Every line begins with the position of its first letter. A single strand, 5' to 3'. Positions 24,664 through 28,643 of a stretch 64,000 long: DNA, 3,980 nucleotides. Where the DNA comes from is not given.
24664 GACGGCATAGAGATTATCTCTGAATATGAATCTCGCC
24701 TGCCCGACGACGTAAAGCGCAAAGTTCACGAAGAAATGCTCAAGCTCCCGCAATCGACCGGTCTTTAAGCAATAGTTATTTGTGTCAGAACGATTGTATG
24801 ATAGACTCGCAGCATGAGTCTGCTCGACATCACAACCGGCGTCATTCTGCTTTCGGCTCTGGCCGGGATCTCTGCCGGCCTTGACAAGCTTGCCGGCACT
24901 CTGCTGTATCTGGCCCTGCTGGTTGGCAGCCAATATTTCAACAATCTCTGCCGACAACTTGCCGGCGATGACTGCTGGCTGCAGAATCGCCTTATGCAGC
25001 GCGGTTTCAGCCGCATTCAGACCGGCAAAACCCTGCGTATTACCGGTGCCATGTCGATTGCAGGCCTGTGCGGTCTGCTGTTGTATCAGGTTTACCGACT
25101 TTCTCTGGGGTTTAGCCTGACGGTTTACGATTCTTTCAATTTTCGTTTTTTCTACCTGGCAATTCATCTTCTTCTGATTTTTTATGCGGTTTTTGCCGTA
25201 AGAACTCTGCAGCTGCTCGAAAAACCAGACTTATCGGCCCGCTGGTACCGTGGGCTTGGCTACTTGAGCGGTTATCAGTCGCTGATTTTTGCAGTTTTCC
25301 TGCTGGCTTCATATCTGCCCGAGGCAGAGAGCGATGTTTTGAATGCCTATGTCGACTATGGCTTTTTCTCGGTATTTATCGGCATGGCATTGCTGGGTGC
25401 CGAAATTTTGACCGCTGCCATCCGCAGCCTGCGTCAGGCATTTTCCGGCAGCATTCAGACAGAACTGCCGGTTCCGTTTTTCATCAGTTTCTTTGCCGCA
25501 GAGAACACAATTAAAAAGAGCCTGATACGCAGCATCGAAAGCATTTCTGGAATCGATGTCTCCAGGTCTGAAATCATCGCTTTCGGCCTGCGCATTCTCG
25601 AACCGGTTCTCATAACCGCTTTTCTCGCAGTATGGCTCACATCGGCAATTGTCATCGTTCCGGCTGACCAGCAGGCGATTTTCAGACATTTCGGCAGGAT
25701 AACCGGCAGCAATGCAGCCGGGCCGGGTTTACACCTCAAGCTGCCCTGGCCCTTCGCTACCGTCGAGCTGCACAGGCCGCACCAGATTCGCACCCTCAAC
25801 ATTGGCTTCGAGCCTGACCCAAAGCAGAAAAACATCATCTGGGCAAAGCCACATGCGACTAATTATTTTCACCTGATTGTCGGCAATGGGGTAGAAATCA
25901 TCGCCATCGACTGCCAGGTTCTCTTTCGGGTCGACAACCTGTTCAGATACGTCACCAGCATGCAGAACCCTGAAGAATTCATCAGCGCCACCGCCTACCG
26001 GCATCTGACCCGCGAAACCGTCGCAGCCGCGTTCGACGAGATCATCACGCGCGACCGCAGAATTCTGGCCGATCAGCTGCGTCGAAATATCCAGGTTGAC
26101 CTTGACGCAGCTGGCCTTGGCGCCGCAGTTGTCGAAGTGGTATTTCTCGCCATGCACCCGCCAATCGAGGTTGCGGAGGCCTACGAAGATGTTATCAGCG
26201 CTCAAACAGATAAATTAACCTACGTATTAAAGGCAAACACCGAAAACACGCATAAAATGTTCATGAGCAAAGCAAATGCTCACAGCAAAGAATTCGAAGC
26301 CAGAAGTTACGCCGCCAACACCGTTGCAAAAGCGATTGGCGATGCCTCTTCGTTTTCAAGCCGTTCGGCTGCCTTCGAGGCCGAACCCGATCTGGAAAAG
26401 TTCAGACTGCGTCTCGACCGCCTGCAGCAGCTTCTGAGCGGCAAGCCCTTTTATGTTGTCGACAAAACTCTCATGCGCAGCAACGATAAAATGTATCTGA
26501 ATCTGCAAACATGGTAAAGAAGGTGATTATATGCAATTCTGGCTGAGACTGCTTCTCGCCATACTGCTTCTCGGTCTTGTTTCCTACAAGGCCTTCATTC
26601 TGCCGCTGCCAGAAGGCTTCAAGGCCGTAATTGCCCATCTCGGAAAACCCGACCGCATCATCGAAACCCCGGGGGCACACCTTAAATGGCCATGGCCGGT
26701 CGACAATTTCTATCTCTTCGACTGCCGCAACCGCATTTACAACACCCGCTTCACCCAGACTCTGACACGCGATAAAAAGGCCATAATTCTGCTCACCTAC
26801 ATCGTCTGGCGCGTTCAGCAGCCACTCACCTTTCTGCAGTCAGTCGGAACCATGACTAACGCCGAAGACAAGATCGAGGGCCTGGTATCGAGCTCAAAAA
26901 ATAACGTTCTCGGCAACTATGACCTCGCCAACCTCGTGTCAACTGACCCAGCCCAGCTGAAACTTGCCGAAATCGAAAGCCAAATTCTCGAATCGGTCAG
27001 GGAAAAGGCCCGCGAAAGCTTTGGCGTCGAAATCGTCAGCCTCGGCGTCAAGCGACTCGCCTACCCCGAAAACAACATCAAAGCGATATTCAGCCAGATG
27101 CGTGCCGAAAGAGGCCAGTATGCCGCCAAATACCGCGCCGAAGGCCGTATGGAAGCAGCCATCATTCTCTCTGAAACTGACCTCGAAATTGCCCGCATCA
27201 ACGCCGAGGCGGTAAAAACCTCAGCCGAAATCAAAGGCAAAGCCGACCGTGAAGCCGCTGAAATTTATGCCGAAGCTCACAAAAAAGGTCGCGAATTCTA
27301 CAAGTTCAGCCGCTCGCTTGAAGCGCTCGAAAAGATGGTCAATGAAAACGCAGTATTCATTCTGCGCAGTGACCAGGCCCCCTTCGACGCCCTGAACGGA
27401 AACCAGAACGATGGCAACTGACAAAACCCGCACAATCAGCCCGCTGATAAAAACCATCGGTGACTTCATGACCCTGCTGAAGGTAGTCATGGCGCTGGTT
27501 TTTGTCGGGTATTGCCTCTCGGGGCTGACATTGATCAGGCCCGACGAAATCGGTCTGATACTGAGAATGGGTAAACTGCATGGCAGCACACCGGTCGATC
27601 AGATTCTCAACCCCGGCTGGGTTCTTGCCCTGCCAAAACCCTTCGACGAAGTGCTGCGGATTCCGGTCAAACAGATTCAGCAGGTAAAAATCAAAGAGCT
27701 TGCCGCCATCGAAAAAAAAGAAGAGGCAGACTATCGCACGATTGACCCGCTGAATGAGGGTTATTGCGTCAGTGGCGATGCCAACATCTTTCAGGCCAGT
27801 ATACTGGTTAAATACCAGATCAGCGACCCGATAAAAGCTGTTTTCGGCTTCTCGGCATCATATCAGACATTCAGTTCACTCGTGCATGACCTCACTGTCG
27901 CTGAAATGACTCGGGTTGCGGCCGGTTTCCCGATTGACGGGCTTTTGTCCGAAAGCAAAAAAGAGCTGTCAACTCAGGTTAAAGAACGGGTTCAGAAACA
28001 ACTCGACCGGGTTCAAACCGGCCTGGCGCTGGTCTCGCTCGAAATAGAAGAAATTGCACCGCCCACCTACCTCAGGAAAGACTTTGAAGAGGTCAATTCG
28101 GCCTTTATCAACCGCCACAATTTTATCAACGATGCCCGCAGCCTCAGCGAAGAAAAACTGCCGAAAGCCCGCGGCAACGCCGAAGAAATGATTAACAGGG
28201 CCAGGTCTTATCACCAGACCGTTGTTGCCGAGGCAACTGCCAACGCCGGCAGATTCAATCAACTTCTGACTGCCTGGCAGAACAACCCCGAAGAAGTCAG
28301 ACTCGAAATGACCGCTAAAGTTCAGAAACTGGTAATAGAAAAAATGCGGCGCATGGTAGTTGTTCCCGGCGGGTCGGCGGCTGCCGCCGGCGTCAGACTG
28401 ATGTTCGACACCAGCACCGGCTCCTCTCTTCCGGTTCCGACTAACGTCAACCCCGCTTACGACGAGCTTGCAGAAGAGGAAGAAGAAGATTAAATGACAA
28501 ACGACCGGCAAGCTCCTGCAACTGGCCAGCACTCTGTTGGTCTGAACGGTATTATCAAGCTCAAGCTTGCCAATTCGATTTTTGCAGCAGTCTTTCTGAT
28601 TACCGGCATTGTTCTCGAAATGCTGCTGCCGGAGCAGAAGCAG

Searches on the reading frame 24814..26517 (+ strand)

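Call 67: search_protein_families(library=pfam, proteins=[window:24814-26517:+], max_evalue=0.001)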
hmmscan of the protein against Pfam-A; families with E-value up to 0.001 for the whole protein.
window:24814-26517:+ (567 aa): 1 family
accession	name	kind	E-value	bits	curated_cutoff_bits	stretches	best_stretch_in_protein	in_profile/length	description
PF01145.31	Band_7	-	1e-11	45.7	23.6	1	281-477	2-175/176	SPFH domain / Band 7 family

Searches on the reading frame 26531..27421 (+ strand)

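Call 67: search_protein_families(library=pfam, proteins=[window:26531-27421:+], max_evalue=0.001)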
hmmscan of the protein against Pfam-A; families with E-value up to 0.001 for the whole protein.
window:26531-27421:+ (296 aa): 1 family
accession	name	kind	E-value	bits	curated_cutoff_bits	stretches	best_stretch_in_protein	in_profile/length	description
PF01145.31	Band_7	-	1.1e-25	91.1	23.6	1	27-205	4-174/176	SPFH domain / Band 7 family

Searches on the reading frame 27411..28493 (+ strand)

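Call 67: search_protein_families(library=pfam, proteins=[window:27411-28493:+], max_evalue=0.001)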
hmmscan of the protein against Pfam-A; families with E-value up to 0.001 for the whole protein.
window:27411-28493:+ (360 aa): 2 families
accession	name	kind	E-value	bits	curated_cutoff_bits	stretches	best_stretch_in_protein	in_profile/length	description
PF01145.31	Band_7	-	9.3e-18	65.3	23.6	1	42-235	3-165/176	SPFH domain / Band 7 family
PF05957.18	DUF883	-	0.00098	19.4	25.4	0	238-266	17-45/53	DUF883 N-terminal domain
